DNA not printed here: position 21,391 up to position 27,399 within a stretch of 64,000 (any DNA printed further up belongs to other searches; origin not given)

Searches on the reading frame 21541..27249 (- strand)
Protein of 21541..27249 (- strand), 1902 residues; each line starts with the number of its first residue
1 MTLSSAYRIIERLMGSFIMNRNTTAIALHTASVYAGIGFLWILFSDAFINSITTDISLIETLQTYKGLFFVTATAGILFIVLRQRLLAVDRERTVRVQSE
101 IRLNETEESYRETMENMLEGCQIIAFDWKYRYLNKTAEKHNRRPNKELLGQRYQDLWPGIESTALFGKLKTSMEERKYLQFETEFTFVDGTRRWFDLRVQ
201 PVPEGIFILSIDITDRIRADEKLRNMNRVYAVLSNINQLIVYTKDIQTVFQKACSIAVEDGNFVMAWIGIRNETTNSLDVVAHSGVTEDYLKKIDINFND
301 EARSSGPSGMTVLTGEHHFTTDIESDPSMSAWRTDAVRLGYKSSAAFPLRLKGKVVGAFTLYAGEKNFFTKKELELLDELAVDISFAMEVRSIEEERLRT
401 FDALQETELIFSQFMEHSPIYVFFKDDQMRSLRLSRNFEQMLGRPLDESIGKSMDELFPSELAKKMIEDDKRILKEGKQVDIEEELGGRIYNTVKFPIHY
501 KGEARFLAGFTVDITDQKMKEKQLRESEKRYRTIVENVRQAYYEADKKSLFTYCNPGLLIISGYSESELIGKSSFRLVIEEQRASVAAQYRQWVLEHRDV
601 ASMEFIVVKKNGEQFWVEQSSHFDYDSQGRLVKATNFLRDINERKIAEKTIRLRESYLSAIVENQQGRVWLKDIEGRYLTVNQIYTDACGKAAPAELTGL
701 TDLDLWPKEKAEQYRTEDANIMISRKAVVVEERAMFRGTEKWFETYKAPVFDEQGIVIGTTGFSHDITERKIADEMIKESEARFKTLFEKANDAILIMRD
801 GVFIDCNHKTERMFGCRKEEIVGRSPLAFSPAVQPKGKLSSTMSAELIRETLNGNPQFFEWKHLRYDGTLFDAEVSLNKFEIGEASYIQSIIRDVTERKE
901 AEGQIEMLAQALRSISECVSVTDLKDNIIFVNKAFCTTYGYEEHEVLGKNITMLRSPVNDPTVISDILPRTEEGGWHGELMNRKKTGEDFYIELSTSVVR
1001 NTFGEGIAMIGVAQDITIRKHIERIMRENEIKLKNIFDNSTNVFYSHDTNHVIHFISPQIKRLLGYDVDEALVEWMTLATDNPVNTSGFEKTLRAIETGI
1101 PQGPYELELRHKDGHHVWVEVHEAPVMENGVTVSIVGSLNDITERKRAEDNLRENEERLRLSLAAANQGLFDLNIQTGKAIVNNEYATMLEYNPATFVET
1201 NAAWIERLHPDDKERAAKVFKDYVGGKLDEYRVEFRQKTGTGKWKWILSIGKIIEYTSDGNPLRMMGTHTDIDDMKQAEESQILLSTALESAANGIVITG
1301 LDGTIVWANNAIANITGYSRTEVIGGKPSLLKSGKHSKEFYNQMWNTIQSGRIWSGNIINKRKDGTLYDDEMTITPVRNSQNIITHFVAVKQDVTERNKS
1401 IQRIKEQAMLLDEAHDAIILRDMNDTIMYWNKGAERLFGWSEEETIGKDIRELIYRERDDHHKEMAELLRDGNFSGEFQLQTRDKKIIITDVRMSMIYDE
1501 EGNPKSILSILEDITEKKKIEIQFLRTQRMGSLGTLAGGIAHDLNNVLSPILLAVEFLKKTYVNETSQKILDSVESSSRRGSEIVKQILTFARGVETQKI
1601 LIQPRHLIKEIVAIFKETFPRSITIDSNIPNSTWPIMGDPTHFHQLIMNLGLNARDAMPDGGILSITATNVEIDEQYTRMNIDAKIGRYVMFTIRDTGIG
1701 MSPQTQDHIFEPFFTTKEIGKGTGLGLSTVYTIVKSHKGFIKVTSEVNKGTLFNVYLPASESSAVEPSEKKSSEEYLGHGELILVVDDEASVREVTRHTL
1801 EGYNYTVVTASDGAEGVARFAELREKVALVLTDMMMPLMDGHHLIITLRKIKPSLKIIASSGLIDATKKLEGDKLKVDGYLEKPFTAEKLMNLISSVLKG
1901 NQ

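Call 8: search_protein_families(library=pfam, proteins=[window:21541-27249:-], max_evalue=0.001)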
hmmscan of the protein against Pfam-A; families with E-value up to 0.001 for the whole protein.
window:21541-27249:- (1902 aa): 13 families
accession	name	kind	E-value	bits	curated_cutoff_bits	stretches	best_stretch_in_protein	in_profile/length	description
PF13426.13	PAS_9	-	2e-99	327.2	27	6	1294-1396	2-103/103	PAS domain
PF08448.16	PAS_4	-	2.8e-93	308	23.1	7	671-771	10-109/110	PAS fold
PF00989.32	PAS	-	9.7e-91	299.8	22.6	6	1410-1514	6-113/113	PAS fold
PF08447.18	PAS_3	-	6e-66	219.2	25.6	5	1182-1269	4-89/89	PAS fold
PF13188.13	PAS_8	-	4e-41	138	21.8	4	1409-1458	5-55/65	PAS domain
PF02518.31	HATPase_c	-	3.2e-21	76.3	26.4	1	1638-1760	1-110/111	Histidine kinase-, DNA gyrase B-, and HSP90-like ATPase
PF13185.12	GAF_2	-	1.6e-20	74.1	28.6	1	244-389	2-136/136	GAF domain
PF00072.30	Response_reg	-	8.7e-20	71.4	30.2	1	1783-1894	1-110/111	Response regulator receiver domain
PF00512.31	HisKA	-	5.7e-10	39.5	26.9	1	1533-1593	2-62/66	His Kinase A (phospho-acceptor) domain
PF12860.13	PAS_7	-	7.5e-09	36.2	27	0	1412-1464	2-55/115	PAS fold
PF01590.32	GAF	-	2.8e-07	31.6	22.4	1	301-387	47-132/133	GAF domain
PF13596.12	PAS_10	-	5.1e-07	30.7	22.1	0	1409-1515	3-106/106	PAS domain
PF24820.1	Diguanyl_cycl_sensor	-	9.9e-06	25.9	28.1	0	1413-1490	4-80/109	Diguanylate cyclase-like sensor domain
